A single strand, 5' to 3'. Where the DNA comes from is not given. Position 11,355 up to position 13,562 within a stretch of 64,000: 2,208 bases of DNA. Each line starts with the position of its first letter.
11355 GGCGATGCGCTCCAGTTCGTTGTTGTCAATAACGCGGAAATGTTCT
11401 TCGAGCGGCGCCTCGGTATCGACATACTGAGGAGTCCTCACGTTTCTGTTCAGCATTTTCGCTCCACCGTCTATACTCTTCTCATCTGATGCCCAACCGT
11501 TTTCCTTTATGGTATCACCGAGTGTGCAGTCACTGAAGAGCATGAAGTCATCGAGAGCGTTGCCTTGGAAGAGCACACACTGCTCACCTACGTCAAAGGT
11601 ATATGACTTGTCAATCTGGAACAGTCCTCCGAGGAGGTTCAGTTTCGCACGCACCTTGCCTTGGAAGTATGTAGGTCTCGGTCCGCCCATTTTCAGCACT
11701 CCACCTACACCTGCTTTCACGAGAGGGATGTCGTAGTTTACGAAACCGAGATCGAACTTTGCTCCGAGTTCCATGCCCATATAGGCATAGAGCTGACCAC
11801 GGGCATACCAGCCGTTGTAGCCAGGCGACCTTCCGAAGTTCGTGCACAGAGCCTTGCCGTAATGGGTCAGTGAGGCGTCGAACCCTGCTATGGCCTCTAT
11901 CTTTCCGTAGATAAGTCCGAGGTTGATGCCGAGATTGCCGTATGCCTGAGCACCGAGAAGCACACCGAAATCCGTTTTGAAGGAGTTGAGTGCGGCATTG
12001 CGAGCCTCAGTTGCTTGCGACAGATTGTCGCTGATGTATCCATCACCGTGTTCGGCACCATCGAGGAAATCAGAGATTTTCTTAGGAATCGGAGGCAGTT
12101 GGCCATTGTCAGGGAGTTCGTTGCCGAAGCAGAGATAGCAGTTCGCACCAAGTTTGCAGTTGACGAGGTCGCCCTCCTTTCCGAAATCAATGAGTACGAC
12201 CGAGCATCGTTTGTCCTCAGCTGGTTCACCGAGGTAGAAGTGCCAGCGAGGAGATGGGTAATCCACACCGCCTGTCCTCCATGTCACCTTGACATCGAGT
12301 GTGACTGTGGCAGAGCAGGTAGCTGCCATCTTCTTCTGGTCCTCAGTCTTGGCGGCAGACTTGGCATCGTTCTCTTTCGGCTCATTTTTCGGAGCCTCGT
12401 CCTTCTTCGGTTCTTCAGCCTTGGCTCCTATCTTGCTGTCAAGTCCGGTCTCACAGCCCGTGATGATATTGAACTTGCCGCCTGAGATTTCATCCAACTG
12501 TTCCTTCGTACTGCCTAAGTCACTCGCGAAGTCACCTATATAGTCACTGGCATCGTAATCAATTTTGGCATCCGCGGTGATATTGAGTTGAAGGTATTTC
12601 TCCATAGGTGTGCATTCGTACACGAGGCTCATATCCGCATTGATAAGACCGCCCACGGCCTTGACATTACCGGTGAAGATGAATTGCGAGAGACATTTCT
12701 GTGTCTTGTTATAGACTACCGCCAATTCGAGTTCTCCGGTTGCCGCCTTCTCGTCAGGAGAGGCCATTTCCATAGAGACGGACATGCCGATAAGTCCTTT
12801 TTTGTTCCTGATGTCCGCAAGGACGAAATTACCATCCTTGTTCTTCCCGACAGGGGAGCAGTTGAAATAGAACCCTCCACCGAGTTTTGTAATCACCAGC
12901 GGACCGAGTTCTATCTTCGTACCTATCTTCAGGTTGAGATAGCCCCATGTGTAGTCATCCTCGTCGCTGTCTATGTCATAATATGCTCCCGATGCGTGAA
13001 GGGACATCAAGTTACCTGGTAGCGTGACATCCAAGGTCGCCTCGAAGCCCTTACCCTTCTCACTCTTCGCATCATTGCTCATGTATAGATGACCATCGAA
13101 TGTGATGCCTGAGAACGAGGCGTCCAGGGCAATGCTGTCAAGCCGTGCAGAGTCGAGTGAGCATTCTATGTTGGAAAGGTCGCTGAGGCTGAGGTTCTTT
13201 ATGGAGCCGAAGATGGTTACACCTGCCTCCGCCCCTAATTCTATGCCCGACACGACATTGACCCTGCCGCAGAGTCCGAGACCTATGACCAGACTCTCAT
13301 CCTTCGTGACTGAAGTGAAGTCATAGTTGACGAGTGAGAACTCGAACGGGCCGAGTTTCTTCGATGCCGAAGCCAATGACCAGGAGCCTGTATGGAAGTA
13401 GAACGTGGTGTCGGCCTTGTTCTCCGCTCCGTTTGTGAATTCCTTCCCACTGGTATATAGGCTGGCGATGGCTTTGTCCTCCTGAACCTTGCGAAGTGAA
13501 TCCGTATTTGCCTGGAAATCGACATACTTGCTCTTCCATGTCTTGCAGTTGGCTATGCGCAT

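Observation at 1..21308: Seven-gene operon of exported proteins built around a 3,604-aa protein, with no recognisable family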

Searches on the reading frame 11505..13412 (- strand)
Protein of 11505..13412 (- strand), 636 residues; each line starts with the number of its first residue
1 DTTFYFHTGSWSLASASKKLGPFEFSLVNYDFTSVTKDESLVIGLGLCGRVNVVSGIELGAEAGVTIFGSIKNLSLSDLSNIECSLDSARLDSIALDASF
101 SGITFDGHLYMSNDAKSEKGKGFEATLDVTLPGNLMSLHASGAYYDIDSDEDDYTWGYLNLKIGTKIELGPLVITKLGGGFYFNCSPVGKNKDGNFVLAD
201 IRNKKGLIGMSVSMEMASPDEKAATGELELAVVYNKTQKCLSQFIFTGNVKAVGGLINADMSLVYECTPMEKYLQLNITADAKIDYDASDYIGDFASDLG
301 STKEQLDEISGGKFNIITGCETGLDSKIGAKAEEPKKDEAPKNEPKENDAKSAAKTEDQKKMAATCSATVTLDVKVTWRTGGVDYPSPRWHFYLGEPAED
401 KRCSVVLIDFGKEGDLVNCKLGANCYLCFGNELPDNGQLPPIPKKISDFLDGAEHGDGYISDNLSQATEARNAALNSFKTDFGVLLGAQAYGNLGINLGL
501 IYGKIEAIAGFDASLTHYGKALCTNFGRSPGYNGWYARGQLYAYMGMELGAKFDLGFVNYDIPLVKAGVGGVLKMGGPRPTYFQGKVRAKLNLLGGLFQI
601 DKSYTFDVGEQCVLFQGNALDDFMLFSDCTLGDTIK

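Call 77: search_protein_representatives(alignment_id=A10)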
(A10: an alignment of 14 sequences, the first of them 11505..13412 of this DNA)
Query: 14 sequences, 611 profile positions. Proteins with E-value up to 0.001 (for the whole library): 1701; up to 1e-10: 1426; up to 1e-30: 318. The best 150 are listed.
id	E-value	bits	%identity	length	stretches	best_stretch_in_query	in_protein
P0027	1.4e-266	902.5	-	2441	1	2-610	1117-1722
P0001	1.9e-254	862.4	-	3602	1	2-611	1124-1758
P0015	3.5e-249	845.0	-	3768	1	2-611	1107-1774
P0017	8.7e-249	843.7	-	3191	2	2-611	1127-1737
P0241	6.1e-248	840.9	-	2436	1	3-611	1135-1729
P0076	9.8e-248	840.3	-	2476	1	2-611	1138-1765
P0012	7.9e-245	830.6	-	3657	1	2-611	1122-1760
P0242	7.8e-243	824.1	-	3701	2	2-610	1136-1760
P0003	4.1e-238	808.5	-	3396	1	2-610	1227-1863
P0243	5.1e-238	808.2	-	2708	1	3-611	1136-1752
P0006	2.2e-232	789.5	-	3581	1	3-611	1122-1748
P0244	4.6e-229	778.6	-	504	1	70-566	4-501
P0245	3.2e-228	775.8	-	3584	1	2-610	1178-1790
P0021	7.4e-225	764.7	-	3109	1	2-610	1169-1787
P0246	9.1e-224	761.1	-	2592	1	3-609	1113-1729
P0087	7.0e-192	655.8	-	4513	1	3-609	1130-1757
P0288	3.4e-140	485.0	-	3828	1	2-610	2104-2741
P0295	5.4e-135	467.9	-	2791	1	1-608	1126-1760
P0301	8.4e-131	454.0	-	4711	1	3-608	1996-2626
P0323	4.3e-98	346.0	-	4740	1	3-610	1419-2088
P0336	3.9e-90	319.7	-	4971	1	4-609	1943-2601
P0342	2.6e-62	227.8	-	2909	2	242-605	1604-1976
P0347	4.4e-56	207.2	-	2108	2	358-608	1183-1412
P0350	4.6e-55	203.9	-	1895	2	357-609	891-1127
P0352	3.0e-54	201.2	-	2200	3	245-609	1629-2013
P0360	3.3e-50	187.8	-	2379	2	375-588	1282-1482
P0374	1.1e-44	169.5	-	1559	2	373-605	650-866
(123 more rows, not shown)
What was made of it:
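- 5970..16784 (-): g3: 3,604-aa giant protein. The conserved core is res 1 to about 2470, followed by a variable C-terminal module. A profile of res 1125-1760 finds 1,701 cluster representatives at E <= 1e-3 (call 77), and nearly all of the 150 best listed are 2,000-5,000 aa.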

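Call 78: search_protein_families(library=pfam, proteins=[P0347, P0350, P0374, P0342], max_evalue=0.01)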
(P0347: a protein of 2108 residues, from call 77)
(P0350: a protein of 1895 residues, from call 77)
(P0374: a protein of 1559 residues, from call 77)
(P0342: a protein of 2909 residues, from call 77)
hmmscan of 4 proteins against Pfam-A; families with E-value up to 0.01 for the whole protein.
P0347 (2108 aa): 0 families

P0350 (1895 aa): 0 families

P0374 (1559 aa): 0 families

P0342 (2909 aa): 1 family
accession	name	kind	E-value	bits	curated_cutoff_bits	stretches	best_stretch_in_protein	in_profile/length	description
PF20248.3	DUF6603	-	6.8e-06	25.4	27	1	1355-1557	21-208/502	Family of unknown function (DUF6603)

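Call 80: list_cluster_members(proteins=[P0347, P0350, P0374, P0342, P0352, P0360, P0288, P0301, P0336, P0323])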
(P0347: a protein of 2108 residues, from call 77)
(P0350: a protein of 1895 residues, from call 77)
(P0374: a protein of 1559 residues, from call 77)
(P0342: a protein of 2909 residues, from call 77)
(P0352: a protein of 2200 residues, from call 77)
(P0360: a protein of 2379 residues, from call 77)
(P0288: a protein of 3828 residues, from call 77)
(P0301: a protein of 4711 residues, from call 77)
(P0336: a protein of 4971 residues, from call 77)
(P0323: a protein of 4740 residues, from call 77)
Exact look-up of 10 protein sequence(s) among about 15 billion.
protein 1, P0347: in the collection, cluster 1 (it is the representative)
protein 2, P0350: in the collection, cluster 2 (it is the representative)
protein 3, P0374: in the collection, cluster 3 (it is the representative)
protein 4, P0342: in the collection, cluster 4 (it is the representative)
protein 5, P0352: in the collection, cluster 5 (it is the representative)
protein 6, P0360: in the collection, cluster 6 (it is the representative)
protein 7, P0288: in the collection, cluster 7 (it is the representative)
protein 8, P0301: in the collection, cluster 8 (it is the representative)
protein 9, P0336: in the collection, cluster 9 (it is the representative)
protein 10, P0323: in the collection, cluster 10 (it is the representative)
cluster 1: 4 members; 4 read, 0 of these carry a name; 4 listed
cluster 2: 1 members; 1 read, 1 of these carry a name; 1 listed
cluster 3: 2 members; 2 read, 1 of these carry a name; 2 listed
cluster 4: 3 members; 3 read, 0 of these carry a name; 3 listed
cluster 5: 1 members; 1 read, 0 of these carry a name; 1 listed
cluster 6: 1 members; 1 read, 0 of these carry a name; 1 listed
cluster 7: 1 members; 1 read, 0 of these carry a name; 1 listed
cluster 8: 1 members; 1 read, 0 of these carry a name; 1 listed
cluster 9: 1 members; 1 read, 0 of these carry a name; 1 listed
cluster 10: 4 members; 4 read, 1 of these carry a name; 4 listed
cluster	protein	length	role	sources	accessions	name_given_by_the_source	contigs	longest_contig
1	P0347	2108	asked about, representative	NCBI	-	-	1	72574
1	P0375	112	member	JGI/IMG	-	-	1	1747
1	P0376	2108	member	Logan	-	-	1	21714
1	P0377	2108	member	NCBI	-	-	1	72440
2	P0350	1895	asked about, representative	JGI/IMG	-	hypothetical protein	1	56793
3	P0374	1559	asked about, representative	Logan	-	-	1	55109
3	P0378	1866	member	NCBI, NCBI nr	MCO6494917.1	MAG: hypothetical protein J5I91_04435 [Bacteroidetes bacterium] | hypothetical protein [Bacteroidota bacterium]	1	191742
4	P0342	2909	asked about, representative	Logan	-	-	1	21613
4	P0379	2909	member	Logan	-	-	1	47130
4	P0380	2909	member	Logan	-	-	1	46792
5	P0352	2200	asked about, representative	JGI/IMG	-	-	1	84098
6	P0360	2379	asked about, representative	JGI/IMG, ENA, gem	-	-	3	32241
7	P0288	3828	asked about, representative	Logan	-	-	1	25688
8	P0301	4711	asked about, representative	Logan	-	-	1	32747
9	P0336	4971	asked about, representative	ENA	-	-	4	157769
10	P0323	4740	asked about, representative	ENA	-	-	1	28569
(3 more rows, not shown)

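Call 91: search_protein_families(library=pfam, proteins=[P0336], max_evalue=0.001)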
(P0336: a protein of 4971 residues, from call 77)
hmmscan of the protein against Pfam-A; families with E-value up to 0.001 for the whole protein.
P0336 (4971 aa): 3 families
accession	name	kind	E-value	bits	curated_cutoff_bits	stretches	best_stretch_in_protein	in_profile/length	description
PF12799.13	LRR_4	-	1.1e-11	45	27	0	4667-4707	1-42/44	Leucine Rich repeats (2 copies)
PF00542.24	Ribosomal_L12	-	3.7e-11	43.6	25.9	1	4909-4971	4-67/67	Ribosomal protein L7/L12 C-terminal domain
PF14580.12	LRR_9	-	0.00012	22.2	30.5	1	3643-3722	21-103/175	Leucine-rich repeat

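Call 105: search_solved_structures(query=A10, max_evalue=10)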
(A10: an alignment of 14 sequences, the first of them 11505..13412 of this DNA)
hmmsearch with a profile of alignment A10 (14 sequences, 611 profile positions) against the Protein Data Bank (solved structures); distinct sequences matched with E-value up to 10: 3.
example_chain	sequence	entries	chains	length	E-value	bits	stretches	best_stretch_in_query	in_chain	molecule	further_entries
4rbu_A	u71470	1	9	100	1.8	10.3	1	192-251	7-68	Propanediol utilization protein PduA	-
8v2q_A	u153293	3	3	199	8.2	8.1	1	248-337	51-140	Charged multivesicular body protein 1b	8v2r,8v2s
3jc1_Ab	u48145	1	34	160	9.5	7.9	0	248-335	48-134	Charged multivesicular body protein 1b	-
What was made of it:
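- Tried and rejected: The central module gave nothing (call 105).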

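Call 107: find_encoding_contigs(protein=P0347, flank=10000, max_places=2)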
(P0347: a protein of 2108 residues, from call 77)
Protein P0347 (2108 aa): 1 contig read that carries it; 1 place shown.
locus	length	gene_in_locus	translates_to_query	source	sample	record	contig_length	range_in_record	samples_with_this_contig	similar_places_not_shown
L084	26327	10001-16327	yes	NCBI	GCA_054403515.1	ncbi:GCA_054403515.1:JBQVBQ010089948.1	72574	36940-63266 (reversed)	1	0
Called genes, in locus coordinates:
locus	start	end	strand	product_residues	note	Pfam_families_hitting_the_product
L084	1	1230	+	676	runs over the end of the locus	PF00515:TPR_1 (faint), PF13424:TPR_12, PF14938:SNAP (weak), PF13424:TPR_12, PF17874:TPR_MalT (weak), PF13424:TPR_12 (weak), PF00512:HisKA, PF02518:HATPase_c, +6 more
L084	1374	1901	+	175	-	PF00072:Response_reg, PF00196:GerE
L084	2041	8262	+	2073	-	PF00629:MAM, PF00041:fn3 (weak), PF18962:Por_Secre_tail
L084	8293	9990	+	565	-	-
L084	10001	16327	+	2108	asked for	-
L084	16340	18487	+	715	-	PF00041:fn3 (faint), PF25833:Fn3_SaeA_3rd (faint)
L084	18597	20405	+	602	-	PF00654:Voltage_CLC, PF00571:CBS (faint)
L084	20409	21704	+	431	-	PF07690:MFS_1, PF00854:PTR2, PF07690:MFS_1 (weak)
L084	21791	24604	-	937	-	PF03924:CHASE (weak), PF00512:HisKA, PF02518:HATPase_c, PF00072:Response_reg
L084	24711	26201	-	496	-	PF13581:HATPase_c_2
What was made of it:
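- In L084 a different T9SS substrate (MAM + fn3 + Por_Secre_tail) occupies the same position (call 107).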

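Call 108: find_encoding_contigs(protein=P0352, flank=10000, max_places=1)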
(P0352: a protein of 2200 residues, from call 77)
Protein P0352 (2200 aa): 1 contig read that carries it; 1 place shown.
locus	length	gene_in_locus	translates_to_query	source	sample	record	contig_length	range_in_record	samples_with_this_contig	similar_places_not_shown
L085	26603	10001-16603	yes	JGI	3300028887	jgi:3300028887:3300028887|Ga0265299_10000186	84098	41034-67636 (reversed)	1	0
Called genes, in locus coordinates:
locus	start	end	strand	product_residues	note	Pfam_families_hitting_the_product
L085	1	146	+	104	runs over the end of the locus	-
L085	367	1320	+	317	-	-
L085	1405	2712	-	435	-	PF00275:EPSP_synthase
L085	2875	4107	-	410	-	PF00365:PFK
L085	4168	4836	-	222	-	PF13852:DUF4197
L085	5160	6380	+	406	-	PF07396:Porin_O_P (weak)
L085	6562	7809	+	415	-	-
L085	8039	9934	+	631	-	-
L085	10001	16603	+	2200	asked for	-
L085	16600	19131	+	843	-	-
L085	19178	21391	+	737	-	PF00041:fn3 (faint)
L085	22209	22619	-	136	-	PF18498:DUF5618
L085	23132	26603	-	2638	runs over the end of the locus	-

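Call 109: find_encoding_contigs(protein=P0360, flank=10000, max_places=1)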
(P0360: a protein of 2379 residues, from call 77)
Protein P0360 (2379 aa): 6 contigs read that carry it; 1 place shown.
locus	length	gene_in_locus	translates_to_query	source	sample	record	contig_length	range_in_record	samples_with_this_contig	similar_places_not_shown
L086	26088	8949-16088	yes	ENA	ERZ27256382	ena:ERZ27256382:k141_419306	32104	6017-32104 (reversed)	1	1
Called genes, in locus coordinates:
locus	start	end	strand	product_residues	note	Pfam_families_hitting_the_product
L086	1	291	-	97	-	?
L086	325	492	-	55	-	-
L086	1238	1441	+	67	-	-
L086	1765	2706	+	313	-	-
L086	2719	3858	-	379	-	-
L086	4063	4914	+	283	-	PF20240:DUF6597, PF12833:HTH_18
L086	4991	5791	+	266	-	PF20240:DUF6597, PF00165:HTH_AraC (faint), PF12833:HTH_18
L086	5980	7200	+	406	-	-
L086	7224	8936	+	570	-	-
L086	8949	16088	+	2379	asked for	-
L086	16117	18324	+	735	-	PF00041:fn3 (faint), PF21910:GH85_C (faint)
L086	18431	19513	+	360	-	-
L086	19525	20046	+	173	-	-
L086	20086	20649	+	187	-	PF04011:LemA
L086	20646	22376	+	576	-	PF09972:DUF2207, PF20990:DUF2207_C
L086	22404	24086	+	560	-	PF09972:DUF2207, PF20990:DUF2207_C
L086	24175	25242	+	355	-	-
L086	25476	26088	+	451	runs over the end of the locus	PF01946:Thi4 (faint), PF07992:Pyr_redox_2 (faint), PF01266:DAO (weak), PF01593:Amino_oxidase, PF13450:NAD_binding_8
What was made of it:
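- In L085 and L086 the upstream gene is not a recognisable T9SS substrate (calls 108, 109).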

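Call 110: find_encoding_contigs(protein=P0350, flank=10000, max_places=1)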
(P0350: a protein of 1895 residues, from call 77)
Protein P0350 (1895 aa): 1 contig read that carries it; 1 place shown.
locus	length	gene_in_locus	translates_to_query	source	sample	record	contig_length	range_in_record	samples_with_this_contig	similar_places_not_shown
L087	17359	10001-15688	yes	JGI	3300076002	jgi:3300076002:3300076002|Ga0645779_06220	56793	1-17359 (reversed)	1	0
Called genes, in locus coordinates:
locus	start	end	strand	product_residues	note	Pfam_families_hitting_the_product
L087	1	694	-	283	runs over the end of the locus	PF13495:Phage_int_SAM_4, PF00589:Phage_integrase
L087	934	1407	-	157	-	-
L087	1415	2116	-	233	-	PF22507:DUF6994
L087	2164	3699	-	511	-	-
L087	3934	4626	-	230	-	-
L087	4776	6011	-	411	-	PF13495:Phage_int_SAM_4, PF00589:Phage_integrase, PF22823:MrpR_C_cat (weak)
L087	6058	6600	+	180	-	-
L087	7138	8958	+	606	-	-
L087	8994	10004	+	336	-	-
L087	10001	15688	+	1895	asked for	-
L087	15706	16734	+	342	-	-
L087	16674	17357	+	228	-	?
